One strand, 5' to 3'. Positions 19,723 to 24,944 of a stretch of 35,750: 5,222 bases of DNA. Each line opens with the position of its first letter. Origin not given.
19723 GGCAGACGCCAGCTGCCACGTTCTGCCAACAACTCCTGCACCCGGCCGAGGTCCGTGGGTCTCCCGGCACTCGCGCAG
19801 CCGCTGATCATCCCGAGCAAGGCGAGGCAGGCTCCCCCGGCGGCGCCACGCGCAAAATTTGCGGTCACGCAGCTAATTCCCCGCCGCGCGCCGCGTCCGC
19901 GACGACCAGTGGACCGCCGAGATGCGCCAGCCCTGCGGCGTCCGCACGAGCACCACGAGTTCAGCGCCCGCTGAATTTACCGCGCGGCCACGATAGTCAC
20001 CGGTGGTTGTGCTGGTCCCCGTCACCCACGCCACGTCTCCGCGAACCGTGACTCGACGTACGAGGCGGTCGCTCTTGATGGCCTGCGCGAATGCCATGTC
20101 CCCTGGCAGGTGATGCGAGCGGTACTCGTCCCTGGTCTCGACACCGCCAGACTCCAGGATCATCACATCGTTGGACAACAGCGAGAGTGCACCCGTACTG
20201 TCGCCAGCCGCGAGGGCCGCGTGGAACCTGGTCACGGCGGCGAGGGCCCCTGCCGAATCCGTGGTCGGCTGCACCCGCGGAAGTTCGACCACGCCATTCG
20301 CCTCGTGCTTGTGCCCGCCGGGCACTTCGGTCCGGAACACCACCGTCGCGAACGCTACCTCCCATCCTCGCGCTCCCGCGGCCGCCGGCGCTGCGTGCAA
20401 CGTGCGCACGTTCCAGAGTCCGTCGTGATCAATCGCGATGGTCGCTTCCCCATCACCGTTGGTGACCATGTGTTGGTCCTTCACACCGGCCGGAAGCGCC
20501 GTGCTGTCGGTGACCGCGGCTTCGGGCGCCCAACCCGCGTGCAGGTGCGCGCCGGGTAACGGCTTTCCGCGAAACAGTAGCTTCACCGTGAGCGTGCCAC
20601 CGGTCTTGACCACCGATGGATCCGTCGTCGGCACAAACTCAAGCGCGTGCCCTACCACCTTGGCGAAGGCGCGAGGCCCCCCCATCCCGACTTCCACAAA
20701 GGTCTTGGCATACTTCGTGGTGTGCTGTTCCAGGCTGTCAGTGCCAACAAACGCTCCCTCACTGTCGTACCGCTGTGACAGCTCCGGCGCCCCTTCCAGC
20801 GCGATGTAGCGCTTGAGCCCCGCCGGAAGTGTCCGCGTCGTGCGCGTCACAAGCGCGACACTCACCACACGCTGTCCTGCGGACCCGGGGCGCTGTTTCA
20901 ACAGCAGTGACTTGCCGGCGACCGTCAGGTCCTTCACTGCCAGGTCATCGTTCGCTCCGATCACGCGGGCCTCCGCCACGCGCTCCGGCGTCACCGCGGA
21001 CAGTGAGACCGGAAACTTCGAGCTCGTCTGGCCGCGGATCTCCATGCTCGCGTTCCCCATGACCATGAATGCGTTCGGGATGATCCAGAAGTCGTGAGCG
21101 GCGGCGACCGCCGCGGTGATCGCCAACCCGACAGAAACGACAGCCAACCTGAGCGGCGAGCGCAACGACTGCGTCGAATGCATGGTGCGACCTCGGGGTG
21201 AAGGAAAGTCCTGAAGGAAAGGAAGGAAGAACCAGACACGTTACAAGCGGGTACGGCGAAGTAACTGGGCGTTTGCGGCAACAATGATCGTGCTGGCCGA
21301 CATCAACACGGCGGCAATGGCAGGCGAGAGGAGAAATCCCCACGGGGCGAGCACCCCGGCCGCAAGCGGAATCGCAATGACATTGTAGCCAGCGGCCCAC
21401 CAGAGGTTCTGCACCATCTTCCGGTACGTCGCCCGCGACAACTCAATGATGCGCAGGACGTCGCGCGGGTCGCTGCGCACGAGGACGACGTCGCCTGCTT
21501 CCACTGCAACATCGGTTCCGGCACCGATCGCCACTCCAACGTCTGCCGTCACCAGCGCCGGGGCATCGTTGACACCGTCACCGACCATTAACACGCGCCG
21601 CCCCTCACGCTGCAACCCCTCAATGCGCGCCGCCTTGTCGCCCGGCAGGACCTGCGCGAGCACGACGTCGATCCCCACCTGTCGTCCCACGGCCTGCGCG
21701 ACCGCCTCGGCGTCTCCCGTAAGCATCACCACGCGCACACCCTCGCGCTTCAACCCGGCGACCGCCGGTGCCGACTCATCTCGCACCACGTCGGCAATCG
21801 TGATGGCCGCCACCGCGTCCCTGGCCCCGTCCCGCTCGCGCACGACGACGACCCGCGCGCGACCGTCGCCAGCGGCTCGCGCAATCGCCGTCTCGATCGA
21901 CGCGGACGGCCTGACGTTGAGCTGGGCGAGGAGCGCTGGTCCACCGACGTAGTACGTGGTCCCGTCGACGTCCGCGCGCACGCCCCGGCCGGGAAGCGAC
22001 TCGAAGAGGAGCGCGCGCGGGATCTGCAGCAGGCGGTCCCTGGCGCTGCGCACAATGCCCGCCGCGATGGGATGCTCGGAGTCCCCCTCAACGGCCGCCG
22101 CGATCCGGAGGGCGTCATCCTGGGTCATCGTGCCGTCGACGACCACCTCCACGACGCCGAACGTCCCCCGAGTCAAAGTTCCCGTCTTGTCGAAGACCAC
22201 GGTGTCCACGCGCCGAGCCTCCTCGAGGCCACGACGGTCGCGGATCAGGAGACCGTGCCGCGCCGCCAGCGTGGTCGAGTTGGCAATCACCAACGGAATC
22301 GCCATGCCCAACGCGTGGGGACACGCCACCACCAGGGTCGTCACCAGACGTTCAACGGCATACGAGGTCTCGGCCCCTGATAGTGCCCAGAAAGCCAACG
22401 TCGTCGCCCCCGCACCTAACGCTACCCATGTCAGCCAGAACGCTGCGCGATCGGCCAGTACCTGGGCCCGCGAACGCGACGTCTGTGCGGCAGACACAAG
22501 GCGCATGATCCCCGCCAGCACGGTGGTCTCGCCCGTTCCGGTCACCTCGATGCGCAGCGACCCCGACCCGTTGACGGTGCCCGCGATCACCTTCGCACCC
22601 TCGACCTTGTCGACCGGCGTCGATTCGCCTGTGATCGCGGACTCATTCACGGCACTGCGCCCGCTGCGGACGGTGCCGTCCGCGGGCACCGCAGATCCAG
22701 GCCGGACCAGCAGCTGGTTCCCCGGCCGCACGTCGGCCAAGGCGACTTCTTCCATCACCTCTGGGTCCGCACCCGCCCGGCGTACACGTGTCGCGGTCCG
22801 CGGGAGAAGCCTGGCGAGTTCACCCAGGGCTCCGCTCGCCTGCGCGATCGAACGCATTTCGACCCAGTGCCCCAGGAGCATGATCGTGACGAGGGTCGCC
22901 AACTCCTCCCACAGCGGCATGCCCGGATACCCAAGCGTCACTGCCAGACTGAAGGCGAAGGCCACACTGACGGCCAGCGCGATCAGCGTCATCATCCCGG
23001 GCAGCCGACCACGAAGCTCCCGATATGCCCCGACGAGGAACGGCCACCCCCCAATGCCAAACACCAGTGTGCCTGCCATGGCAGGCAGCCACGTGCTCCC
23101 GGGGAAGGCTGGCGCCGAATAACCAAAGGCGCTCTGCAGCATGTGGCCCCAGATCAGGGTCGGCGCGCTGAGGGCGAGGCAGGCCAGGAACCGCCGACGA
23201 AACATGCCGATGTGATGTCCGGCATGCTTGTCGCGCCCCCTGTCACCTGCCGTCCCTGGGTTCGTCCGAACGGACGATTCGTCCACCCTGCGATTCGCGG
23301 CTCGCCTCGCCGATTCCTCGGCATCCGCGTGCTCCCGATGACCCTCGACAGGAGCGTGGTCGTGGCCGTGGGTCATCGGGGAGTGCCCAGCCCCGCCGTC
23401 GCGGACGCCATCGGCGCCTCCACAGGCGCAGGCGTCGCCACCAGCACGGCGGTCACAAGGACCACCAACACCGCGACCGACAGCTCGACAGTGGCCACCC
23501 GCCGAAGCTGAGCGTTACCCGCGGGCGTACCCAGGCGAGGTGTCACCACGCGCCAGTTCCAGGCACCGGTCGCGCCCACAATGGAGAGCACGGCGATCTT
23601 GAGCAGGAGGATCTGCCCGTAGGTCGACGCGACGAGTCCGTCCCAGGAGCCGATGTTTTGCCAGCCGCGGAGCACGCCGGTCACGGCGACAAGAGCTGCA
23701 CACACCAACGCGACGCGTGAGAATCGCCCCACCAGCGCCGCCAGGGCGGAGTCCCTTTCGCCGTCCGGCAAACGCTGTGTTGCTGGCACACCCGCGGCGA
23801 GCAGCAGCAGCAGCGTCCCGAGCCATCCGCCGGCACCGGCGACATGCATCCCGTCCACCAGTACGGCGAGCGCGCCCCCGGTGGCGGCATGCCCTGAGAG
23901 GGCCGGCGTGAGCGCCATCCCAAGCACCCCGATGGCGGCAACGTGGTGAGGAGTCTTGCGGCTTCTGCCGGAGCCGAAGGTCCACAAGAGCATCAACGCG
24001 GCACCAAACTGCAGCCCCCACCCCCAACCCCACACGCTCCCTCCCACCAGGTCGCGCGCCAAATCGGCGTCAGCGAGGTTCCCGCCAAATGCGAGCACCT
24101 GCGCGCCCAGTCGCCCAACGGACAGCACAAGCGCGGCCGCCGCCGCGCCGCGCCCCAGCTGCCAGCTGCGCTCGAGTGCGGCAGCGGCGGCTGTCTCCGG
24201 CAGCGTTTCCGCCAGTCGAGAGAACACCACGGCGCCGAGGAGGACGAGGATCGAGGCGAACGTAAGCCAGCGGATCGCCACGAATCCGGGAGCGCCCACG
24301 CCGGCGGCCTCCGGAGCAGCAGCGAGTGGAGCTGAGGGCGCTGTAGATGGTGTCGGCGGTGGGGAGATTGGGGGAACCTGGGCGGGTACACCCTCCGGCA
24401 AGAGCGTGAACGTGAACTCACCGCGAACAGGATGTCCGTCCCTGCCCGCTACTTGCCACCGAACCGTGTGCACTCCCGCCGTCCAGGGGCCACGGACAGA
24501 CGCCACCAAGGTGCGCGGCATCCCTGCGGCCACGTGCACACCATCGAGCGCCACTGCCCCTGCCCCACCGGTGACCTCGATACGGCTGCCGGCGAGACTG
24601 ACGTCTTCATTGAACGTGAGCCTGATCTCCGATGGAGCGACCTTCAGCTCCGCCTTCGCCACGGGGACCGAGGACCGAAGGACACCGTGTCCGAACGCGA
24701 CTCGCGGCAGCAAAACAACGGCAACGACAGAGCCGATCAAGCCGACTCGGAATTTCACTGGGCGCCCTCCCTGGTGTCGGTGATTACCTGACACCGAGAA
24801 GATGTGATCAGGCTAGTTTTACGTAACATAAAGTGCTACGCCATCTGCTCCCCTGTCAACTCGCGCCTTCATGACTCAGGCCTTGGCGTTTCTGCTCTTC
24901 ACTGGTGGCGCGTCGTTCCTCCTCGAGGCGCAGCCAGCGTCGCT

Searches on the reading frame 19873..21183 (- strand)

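Call 30: search_protein_families(library=pfam, proteins=[window:19873-21183:-], max_evalue=0.001)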
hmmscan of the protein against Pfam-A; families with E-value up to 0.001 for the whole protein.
window:19873-21183:- (436 aa): 3 families
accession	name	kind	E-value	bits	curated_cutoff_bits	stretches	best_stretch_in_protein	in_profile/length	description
PF10670.15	DUF4198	-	2.7e-29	103.2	34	1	27-264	1-208/209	Domain of unknown function (DUF4198)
PF14534.12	DUF4440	-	1.2e-12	48.6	25.2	1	315-421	3-107/107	Domain of unknown function (DUF4440)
PF13474.12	SnoaL_3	-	4.6e-10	40.3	22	1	315-427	3-117/121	SnoaL-like domain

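Call 77: search_protein_families(library=ncbifam, proteins=[window:19873-21183:-], max_evalue=0.01)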
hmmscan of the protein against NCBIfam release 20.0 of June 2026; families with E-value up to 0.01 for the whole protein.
window:19873-21183:- (436 aa): 3 families
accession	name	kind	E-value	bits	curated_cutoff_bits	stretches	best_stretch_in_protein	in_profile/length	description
NF004845.0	PRK06196.1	subfamily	0.0026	17.1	414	1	364-417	11-64/320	oxidoreductase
NF033625.1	HpxZ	equivalog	0.0037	17.6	135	1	315-427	13-120/122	oxalurate catabolism protein HpxZ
TIGR02246.1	TIGR02246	subfamily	0.0046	16.9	33.95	0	317-426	10-123/128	SgcJ/EcaC family oxidoreductase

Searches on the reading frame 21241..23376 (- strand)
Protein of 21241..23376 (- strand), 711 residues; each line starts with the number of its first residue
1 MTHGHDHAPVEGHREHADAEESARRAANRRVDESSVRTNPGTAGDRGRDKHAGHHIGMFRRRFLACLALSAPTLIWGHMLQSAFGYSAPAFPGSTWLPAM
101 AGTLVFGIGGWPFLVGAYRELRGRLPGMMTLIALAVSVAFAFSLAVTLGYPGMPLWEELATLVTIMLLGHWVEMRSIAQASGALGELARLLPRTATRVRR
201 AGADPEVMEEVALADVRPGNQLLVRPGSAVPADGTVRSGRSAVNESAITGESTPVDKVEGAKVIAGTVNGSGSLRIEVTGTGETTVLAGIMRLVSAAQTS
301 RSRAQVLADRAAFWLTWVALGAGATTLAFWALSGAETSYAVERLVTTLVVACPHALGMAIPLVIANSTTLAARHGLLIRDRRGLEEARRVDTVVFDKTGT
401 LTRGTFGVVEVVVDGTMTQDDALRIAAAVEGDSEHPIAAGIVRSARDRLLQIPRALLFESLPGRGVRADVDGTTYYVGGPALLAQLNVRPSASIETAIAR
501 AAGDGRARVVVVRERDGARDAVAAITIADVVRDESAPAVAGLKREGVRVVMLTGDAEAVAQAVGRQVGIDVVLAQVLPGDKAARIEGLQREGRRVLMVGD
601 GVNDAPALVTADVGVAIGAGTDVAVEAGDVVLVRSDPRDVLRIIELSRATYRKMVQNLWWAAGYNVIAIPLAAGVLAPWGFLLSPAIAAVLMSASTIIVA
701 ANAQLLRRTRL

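Call 8: search_protein_families(library=pfam, proteins=[window:21241-23376:-], max_evalue=0.01)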
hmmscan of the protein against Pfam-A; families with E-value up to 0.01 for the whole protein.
window:21241-23376:- (711 aa): 4 families
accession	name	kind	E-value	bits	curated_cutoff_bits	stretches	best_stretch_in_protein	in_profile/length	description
PF00122.25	E1-E2_ATPase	-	2.3e-45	154.8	28.1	1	190-374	2-181/181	E1-E2 ATPase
PF00702.32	Hydrolase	-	9.3e-32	111.4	26.4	1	390-611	1-190/191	haloacid dehalogenase-like hydrolase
PF12710.13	HAD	-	1.4e-05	26.1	27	1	512-608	67-188/189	haloacid dehalogenase-like hydrolase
PF08282.18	Hydrolase_3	-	0.0098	16.1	20.9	0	588-632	199-243/255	haloacid dehalogenase-like hydrolase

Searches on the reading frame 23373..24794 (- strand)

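Call 8: search_protein_families(library=pfam, proteins=[window:23373-24794:-], max_evalue=0.01)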
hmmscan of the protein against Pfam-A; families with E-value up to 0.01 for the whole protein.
window:23373-24794:- (473 aa): 2 families
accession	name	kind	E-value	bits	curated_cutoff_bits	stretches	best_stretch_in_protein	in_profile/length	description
PF05425.18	CopD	-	1.1e-21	77.6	32.1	1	353-451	2-105/105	Copper resistance protein D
PF04234.18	CopC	-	8.1e-20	72.1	23.3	1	36-131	1-92/92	CopC domain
